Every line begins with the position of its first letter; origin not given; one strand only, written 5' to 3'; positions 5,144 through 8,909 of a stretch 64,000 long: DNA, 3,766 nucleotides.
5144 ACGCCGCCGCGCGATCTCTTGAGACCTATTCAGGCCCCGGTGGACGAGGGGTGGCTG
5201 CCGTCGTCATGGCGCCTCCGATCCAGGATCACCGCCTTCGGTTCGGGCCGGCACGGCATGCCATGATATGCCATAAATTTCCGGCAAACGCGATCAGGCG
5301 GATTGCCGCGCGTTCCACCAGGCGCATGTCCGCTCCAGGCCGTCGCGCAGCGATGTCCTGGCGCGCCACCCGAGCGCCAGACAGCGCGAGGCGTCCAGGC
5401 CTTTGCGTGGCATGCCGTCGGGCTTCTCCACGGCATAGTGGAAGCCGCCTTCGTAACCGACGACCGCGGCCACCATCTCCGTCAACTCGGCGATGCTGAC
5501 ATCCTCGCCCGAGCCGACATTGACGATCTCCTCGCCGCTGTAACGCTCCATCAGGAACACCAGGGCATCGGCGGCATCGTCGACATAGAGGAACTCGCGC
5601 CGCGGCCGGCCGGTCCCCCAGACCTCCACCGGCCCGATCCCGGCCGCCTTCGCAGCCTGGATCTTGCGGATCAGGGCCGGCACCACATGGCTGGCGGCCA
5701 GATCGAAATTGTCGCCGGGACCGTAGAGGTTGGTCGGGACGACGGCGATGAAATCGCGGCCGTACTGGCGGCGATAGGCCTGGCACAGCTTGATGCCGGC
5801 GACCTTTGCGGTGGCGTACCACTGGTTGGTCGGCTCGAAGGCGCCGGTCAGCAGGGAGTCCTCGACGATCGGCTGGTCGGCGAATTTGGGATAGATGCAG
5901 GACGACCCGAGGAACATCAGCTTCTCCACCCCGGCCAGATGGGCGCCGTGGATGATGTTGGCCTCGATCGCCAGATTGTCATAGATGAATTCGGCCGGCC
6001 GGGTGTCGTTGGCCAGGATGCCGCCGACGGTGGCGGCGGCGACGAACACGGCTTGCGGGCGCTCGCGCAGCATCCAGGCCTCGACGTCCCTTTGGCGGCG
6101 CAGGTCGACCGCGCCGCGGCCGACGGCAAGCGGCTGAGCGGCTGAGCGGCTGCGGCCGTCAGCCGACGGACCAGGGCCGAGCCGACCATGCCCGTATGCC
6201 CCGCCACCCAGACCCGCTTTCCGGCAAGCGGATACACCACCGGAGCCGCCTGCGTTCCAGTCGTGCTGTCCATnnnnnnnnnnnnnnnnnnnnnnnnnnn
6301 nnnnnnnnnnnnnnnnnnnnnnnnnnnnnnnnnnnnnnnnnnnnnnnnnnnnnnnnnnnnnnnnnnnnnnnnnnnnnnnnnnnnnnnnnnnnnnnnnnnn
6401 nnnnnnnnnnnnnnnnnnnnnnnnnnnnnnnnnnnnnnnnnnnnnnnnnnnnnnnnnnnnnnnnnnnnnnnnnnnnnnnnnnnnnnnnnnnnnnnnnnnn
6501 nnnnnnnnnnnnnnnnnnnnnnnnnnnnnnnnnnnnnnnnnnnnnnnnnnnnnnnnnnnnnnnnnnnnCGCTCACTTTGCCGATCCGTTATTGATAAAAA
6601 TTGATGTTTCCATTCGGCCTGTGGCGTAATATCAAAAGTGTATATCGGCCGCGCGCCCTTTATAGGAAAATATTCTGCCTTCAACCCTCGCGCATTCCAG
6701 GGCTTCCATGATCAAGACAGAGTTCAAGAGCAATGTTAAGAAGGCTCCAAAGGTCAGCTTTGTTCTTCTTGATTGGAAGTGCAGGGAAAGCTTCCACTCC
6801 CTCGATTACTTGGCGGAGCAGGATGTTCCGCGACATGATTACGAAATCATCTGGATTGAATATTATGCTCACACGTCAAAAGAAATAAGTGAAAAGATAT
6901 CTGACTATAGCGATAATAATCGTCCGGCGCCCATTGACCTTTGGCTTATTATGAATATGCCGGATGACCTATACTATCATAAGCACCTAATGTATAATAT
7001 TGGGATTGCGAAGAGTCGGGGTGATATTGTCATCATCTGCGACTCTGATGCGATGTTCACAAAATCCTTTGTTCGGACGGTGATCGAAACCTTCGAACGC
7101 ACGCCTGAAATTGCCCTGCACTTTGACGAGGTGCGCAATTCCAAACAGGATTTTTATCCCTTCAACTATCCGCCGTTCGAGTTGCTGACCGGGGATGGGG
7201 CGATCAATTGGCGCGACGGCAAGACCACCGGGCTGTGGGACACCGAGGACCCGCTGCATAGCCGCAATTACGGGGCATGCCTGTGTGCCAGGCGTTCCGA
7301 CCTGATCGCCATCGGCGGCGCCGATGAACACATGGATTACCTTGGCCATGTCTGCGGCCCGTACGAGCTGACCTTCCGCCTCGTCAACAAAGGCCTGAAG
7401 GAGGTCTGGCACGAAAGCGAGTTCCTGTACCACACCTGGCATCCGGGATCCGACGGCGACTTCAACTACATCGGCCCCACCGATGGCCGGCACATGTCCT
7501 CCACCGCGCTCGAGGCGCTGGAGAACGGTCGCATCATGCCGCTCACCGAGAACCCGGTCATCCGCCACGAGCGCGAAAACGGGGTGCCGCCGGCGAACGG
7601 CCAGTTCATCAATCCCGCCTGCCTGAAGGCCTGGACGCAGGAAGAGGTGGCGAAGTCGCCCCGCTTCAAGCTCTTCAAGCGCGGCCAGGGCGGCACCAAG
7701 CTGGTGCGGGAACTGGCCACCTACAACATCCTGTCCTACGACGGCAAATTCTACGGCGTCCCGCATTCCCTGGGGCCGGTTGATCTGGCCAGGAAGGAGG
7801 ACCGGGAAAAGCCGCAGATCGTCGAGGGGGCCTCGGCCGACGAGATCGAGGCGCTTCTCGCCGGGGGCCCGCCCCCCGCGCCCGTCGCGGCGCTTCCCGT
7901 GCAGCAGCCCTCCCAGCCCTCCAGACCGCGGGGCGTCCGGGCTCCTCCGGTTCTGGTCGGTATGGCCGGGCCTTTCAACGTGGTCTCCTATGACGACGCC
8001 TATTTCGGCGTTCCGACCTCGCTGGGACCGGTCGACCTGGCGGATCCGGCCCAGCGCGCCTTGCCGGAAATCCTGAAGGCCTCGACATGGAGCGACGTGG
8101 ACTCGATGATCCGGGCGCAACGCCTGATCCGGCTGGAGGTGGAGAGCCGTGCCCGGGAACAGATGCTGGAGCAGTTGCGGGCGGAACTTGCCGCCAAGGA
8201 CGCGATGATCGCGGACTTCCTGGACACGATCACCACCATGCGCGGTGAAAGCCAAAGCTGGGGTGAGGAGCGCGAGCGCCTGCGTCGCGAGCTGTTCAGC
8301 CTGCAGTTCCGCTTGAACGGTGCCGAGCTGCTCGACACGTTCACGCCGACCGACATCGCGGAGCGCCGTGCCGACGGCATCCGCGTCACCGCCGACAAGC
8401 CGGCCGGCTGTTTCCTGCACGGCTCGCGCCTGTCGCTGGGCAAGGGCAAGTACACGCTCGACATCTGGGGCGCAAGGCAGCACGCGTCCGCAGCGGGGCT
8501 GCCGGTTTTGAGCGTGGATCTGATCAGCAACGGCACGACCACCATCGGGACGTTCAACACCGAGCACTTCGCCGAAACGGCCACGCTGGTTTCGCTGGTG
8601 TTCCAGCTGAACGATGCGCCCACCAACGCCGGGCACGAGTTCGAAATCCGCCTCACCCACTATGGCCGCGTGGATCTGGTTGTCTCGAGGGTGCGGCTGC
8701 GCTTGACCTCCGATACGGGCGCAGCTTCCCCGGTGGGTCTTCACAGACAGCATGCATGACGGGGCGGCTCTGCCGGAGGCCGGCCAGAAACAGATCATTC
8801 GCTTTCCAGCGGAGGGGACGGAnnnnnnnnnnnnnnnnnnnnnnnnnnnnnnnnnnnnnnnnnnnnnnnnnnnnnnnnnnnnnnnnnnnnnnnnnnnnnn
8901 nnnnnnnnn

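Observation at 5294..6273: fcl/colC-like gene switched off by a three-copy 8-bp repeat: possible phase-variable glycan switch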

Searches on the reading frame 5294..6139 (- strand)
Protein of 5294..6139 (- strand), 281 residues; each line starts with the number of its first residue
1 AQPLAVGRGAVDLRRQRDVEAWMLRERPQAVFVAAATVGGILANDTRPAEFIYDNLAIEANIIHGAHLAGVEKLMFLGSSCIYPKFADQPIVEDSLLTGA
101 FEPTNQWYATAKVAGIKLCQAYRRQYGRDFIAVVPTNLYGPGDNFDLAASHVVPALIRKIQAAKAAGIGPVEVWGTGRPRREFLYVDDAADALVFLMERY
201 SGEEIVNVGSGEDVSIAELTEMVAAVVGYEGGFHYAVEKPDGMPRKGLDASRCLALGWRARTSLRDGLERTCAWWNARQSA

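Call 6: search_protein_families(library=pfam, proteins=[window:5294-6139:-])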
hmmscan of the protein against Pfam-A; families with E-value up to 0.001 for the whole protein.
window:5294-6139:- (281 aa): 3 families
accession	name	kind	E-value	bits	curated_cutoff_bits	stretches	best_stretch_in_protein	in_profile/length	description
PF01370.27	Epimerase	-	1.1e-52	179.3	20.9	1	11-209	48-240/240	NAD dependent epimerase/dehydratase family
PF16363.11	GDP_Man_Dehyd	-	6e-14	52.7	27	1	11-230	59-269/332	GDP-mannose 4,6 dehydratase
PF02719.21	Polysacc_synt_2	-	0.00016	21.4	20.2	0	12-77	62-126/293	Polysaccharide biosynthesis protein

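Call 7: search_protein_families(library=ncbifam, proteins=[window:5294-6139:-])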
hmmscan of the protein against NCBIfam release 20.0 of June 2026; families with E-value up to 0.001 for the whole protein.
window:5294-6139:- (281 aa): 11 families
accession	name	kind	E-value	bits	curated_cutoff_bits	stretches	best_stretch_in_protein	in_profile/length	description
NF047922.1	GDPFucSynFcl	equivalog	5.6e-129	430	500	1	6-279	32-305/308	GDP-L-fucose synthase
TIGR01181.1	dTDP_gluc_dehyt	equivalog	3.8e-20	72.2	365.1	1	97-279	141-315/321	dTDP-glucose 4,6-dehydratase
TIGR04180.1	EDH_00030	hypoth_equivalog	2e-16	59.9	475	1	28-230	71-259/297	NAD-dependent 4,6-dehydratase LegB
TIGR01179.1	galE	equivalog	1.9e-12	46.7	262.3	1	12-278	55-328/332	UDP-glucose 4-epimerase GalE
NF007490.0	PRK10084.1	subfamily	5e-10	38.9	649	1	98-279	158-338/361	dTDP-glucose 4,6-dehydratase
NF007582.0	PRK10217.1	equivalog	5.4e-10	38.9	698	1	101-279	154-335/355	dTDP-glucose 4,6-dehydratase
TIGR02197.1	heptose_epim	equivalog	6.6e-07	28.8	274.6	1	102-233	133-266/316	ADP-glyceromanno-heptose 6-epimerase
NF007956.0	PRK10675.1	subfamily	1e-06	28.1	394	1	178-275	228-329/338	UDP-glucose 4-epimerase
NF008872.0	PRK11908.1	equivalog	1.6e-06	27.4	294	1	71-227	110-271/349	bifunctional UDP-4-keto-pentose/UDP-xylose synthase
NF005998.1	PRK08125.1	equivalog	1.6e-05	23.5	777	1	73-225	426-583/649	bifunctional UDP-4-amino-4-deoxy-L-arabinose formyltransferase/UDP-glucuronic acid oxidase ArnA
NF011728.1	PRK15181.1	equivalog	0.00012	21.2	760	1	59-223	121-278/348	Vi polysaccharide biosynthesis UDP-N-acetylglucosaminuronic acid C-4 epimerase TviC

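Call 33: search_solved_structures(query=window:5294-6139:-, show_alignments=2, max_evalue=1e-20)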
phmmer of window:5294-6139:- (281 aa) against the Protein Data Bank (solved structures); distinct sequences matched with E-value up to 1e-20: 23.
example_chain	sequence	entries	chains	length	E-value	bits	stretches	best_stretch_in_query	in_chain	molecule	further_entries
8du0_A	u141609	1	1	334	5.4e-96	324.3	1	7-275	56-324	GDP-L-fucose synthase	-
7ll6_A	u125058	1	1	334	5.5e-96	324.3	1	7-275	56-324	GDP-L-fucose synthase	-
1bsv_A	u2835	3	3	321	1.1e-84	287.2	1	10-279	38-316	PROTEIN (GDP-FUCOSE SYNTHETASE) | GDP-FUCOSE SYNTHETASE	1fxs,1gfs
1e6u_A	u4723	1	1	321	2.1e-84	286.3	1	10-279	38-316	GDP-FUCOSE SYNTHETASE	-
1e7s_A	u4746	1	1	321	2.9e-84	285.9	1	10-279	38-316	GDP-FUCOSE SYNTHETASE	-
1e7q_A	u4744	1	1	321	2.9e-84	285.9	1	10-279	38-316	GDP-FUCOSE SYNTHETASE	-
1bws_A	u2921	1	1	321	2.9e-84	285.8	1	10-279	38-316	PROTEIN (GDP-4-KETO-6-DEOXY-D-MANNOSE EPIMERASE/REDUCTASE)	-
1e7r_A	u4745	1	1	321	2e-83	283.1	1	10-279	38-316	GDP-FUCOSE SYNTHETASE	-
7anh_A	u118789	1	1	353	6.3e-67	229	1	11-165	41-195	GDP-L-fucose synthase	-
8ewu_A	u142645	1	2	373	3.3e-58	200.4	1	10-164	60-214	GDP-L-fucose synthase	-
7cxt_A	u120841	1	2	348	3.8e-53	183.8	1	8-169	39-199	GDP-L-fucose synthase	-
7m13_A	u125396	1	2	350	3.9e-53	183.7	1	8-169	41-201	GDP-L-fucose synthase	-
7anc_A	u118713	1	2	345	6.6e-53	183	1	8-169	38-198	GDP-L-fucose synthase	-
4b8w_A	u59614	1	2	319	1.2e-41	146.1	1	12-276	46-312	GDP-L-FUCOSE SYNTHASE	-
4b8z_A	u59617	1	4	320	1.2e-41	146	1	12-276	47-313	GDP-L-FUCOSE SYNTHASE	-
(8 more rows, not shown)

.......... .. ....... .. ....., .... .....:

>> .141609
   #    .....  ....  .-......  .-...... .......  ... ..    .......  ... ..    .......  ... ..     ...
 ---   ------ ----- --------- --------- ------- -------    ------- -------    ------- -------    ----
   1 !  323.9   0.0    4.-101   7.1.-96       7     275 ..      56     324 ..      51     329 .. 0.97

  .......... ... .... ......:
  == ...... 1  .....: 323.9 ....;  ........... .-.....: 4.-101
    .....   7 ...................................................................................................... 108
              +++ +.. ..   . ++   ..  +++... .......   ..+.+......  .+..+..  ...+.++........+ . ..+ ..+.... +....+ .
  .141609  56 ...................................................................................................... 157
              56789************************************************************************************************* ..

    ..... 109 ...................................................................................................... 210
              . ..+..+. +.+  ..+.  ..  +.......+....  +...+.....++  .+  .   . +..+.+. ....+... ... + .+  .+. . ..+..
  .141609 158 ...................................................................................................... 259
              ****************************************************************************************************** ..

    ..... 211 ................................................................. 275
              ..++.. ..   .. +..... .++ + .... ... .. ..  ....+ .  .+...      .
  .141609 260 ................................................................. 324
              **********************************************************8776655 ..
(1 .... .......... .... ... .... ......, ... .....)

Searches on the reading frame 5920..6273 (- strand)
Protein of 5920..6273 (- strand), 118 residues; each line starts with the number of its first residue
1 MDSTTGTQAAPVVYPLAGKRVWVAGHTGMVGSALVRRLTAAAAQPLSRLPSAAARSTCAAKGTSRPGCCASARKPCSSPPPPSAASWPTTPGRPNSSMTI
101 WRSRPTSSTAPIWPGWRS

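Call 52: find_encoding_contigs(protein=window:5920-6273:-, flank=2000, max_places=10)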
Protein window:5920-6273:- (118 aa): no gene with exactly this product is on record in the collection.

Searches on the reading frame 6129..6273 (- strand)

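Call 6: search_protein_families(library=pfam, proteins=[window:6129-6273:-])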
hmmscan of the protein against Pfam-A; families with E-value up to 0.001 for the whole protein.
window:6129-6273:- (48 aa): 0 families

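Call 7: search_protein_families(library=ncbifam, proteins=[window:6129-6273:-])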
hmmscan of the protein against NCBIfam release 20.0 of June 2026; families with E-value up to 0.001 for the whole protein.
window:6129-6273:- (48 aa): 1 family
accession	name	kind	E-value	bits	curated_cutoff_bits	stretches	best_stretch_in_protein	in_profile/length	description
NF047922.1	GDPFucSynFcl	equivalog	3.1e-07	30.2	500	1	18-42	2-26/308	GDP-L-fucose synthase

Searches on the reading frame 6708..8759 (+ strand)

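Call 6: search_protein_families(library=pfam, proteins=[window:6708-8759:+])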
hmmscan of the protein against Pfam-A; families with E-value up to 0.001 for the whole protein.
window:6708-8759:+ (683 aa): 1 family
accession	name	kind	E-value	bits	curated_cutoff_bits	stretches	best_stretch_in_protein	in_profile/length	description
PF00535.33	Glycos_transf_2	-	2.8e-05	24.5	23.3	1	96-193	70-158/168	Glycosyl transferase family 2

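Call 7: search_protein_families(library=ncbifam, proteins=[window:6708-8759:+])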
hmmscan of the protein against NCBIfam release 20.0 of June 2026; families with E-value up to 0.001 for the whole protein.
window:6708-8759:+ (683 aa): 0 families
